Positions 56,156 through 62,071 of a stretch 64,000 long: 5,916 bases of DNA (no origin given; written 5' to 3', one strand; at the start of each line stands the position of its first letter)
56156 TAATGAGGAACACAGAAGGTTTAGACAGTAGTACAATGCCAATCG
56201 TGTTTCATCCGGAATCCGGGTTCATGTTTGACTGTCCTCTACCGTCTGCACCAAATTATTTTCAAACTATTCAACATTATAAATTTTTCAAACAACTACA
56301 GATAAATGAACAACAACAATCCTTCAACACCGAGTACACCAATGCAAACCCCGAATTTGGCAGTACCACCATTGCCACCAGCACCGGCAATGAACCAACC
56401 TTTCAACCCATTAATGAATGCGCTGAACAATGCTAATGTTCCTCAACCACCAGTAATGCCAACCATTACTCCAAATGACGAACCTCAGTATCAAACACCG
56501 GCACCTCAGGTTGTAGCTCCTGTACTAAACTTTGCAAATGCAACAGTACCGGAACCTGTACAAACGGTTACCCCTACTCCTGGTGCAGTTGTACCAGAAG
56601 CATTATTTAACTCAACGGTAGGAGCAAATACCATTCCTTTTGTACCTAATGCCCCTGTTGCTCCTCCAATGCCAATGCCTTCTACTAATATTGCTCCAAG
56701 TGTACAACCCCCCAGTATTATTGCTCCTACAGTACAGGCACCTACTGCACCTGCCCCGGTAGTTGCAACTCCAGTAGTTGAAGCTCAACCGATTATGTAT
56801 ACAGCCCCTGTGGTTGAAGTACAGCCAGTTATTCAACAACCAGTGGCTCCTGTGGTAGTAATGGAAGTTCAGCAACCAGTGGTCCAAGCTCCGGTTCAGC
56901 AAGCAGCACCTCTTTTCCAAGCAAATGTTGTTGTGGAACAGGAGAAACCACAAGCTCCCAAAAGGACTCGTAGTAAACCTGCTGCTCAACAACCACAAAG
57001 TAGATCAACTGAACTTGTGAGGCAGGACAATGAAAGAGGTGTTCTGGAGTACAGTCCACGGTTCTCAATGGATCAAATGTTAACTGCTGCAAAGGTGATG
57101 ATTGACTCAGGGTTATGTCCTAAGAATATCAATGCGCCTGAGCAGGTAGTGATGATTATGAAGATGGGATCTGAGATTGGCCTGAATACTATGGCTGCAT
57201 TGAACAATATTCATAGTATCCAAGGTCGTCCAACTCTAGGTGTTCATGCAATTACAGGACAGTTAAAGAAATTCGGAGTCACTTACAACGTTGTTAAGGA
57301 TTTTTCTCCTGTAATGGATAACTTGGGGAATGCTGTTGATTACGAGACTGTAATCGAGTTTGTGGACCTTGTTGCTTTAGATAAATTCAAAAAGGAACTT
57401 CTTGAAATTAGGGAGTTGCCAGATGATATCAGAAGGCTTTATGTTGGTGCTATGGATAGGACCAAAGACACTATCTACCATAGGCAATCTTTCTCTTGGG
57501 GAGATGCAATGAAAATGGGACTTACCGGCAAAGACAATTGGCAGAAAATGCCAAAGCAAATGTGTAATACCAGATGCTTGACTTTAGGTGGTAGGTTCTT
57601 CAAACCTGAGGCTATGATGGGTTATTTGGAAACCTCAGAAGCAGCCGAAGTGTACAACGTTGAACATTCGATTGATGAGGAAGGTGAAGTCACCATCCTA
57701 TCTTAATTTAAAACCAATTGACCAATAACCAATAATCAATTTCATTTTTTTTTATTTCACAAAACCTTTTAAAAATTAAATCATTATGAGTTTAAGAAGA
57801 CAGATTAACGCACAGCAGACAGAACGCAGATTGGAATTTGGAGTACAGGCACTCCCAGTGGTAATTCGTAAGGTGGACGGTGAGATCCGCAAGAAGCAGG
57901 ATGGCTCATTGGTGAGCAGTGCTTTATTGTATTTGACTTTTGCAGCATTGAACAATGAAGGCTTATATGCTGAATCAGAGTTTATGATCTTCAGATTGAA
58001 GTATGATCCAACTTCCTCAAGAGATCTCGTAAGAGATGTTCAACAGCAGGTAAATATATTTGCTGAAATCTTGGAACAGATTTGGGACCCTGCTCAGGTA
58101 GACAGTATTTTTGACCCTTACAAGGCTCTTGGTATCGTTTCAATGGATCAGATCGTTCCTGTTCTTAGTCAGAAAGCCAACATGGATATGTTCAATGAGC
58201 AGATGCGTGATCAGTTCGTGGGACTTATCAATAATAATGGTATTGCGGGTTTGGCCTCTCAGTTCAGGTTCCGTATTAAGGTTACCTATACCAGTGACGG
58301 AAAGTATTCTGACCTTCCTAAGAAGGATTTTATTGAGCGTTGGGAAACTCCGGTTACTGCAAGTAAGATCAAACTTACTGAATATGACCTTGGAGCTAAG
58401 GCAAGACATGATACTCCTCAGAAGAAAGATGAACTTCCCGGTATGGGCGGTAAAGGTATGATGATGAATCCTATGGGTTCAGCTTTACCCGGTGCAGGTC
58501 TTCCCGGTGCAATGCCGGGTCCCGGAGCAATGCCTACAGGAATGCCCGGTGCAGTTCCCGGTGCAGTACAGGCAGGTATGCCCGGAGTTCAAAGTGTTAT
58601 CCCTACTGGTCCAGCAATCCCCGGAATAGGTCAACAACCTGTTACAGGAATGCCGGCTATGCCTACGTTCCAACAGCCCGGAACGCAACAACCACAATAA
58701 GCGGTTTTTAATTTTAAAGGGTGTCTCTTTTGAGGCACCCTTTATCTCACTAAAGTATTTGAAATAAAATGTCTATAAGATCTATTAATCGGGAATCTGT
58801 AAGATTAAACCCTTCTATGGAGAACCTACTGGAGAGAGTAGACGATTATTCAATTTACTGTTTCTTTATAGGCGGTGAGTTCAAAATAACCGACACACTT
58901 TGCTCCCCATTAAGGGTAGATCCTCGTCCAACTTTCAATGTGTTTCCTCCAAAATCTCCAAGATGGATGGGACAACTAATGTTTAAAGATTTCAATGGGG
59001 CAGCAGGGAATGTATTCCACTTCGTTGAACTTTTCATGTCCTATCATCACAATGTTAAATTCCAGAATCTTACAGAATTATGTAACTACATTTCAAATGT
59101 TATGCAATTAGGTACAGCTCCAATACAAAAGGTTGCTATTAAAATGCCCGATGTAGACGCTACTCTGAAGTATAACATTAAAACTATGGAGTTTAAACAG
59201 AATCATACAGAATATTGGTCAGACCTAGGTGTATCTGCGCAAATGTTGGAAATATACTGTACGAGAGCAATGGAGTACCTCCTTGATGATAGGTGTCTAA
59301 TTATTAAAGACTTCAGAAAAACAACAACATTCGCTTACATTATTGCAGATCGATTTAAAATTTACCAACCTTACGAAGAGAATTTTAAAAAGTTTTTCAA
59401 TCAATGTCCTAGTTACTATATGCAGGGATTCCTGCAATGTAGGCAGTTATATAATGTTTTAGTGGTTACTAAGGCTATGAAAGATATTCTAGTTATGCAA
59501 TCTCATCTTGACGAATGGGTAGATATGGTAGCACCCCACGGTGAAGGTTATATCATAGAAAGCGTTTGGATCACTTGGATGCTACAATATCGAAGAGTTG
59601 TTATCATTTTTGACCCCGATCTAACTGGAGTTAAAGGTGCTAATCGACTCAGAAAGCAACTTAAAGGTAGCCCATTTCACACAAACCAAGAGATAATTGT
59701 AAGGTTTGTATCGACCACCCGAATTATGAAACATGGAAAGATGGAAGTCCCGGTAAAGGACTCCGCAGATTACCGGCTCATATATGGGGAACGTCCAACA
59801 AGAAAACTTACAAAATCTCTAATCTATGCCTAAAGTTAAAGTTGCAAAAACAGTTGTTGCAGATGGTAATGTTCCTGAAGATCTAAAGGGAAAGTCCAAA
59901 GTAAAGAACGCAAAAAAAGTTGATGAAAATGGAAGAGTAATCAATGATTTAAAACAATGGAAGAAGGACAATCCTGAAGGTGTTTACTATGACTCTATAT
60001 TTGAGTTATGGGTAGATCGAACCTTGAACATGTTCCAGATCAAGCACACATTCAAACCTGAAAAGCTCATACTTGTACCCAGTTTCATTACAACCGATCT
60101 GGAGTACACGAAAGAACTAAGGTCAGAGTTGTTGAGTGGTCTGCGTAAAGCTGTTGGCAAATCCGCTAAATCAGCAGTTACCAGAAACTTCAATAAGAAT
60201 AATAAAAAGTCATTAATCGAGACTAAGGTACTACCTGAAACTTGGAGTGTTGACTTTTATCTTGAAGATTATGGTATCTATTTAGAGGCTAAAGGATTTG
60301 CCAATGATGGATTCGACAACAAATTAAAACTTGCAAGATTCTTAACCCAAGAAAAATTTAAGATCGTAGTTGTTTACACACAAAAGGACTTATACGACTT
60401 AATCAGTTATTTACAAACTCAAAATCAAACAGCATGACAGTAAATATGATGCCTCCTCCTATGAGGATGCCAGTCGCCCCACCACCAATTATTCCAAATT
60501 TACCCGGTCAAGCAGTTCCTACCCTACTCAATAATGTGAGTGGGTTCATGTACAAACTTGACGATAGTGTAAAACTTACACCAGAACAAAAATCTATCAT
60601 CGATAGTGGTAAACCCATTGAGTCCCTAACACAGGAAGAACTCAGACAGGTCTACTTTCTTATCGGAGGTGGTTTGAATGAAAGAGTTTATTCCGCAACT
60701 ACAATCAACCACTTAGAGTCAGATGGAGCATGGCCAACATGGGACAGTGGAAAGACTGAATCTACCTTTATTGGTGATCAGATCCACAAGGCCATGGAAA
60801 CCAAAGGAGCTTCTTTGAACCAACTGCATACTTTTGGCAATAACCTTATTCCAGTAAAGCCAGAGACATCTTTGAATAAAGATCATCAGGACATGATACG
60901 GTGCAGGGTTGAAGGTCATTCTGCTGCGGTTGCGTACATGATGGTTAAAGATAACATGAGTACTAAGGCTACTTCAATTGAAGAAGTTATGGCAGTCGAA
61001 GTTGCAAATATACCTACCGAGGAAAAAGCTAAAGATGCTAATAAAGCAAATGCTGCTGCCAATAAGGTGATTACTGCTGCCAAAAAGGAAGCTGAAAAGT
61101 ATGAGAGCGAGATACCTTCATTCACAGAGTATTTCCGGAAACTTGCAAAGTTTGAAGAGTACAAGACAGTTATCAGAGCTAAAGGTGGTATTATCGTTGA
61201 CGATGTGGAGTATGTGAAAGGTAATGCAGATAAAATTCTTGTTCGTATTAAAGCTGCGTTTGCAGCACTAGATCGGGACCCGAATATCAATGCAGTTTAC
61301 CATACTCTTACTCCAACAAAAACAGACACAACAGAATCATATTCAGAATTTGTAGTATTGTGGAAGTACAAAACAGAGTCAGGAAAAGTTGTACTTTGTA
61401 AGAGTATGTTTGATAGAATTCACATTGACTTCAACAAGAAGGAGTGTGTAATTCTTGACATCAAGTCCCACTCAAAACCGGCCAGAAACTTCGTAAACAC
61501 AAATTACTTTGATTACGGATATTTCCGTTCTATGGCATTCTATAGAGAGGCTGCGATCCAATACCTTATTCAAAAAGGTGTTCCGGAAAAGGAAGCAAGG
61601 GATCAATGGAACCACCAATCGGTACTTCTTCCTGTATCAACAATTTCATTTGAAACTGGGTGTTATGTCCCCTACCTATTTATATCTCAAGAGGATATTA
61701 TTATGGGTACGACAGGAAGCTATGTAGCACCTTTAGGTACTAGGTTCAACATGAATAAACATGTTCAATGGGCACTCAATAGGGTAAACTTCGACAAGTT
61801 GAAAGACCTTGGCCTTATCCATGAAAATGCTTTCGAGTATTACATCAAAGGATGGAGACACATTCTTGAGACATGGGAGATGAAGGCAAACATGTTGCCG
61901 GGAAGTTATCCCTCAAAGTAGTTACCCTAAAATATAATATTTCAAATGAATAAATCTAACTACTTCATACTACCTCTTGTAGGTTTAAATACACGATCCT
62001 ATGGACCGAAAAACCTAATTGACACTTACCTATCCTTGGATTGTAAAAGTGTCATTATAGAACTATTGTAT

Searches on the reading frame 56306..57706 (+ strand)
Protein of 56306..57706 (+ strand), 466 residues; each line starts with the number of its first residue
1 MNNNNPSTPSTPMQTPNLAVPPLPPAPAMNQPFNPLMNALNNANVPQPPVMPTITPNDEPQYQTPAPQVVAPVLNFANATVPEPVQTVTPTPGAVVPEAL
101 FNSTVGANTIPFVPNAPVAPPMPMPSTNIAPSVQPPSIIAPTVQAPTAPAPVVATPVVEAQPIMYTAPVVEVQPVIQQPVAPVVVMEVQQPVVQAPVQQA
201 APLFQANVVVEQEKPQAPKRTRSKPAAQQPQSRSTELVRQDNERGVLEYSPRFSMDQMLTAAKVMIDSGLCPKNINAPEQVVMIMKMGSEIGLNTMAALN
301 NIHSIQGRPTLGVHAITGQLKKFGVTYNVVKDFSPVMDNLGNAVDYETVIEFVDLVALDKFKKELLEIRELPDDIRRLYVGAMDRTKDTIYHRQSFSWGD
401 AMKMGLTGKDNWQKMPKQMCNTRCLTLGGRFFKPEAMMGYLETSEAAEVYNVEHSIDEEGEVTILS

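Call 46: search_protein_families(library=pfam, proteins=[window:56306-57706:+], max_evalue=0.001)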
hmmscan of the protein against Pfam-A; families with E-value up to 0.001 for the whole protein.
window:56306-57706:+ (466 aa): 0 families

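Call 47: search_protein_families(library=phrogs, proteins=[window:56306-57706:+], max_evalue=0.001)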
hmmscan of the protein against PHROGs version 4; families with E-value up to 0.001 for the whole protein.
window:56306-57706:+ (466 aa): 2 families
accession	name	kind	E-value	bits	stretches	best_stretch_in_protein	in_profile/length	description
phrog_561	-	DNA, RNA and nucleotide metabolism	2.1e-09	38.3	2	254-310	301-358/633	RecT-like ssDNA annealing protein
phrog_4171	-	DNA, RNA and nucleotide metabolism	1.7e-05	25.6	1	256-326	41-112/392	RecT-like ssDNA annealing protein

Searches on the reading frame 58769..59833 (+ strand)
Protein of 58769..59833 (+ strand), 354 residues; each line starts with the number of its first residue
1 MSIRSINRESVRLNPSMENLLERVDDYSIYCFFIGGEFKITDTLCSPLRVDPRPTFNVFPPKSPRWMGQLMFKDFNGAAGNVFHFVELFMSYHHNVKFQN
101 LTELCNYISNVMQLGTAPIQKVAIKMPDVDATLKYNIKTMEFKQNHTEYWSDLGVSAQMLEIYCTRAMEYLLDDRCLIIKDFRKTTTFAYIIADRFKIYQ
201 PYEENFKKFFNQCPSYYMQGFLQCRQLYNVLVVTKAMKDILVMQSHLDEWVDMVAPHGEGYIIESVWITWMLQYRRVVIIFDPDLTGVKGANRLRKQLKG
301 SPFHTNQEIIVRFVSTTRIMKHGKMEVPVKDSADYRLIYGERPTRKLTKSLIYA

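Call 46: search_protein_families(library=pfam, proteins=[window:58769-59833:+], max_evalue=0.001)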
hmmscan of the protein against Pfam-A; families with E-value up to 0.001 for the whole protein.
window:58769-59833:+ (354 aa): 0 families

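Call 47: search_protein_families(library=phrogs, proteins=[window:58769-59833:+], max_evalue=0.001)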
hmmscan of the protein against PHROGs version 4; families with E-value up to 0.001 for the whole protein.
window:58769-59833:+ (354 aa): 1 family
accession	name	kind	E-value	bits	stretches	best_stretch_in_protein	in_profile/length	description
phrog_12622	-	DNA, RNA and nucleotide metabolism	9.9e-20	71.9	1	18-294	29-318/415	DNA primase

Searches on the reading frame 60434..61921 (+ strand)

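Call 46: search_protein_families(library=pfam, proteins=[window:60434-61921:+], max_evalue=0.001)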
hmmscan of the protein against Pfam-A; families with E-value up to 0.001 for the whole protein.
window:60434-61921:+ (495 aa): 0 families

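Call 47: search_protein_families(library=phrogs, proteins=[window:60434-61921:+], max_evalue=0.001)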
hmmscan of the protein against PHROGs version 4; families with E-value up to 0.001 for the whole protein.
window:60434-61921:+ (495 aa): 1 family
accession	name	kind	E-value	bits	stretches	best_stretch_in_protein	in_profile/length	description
phrog_412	-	DNA, RNA and nucleotide metabolism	5.8e-06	26.8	1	319-380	282-339/440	exonuclease VIII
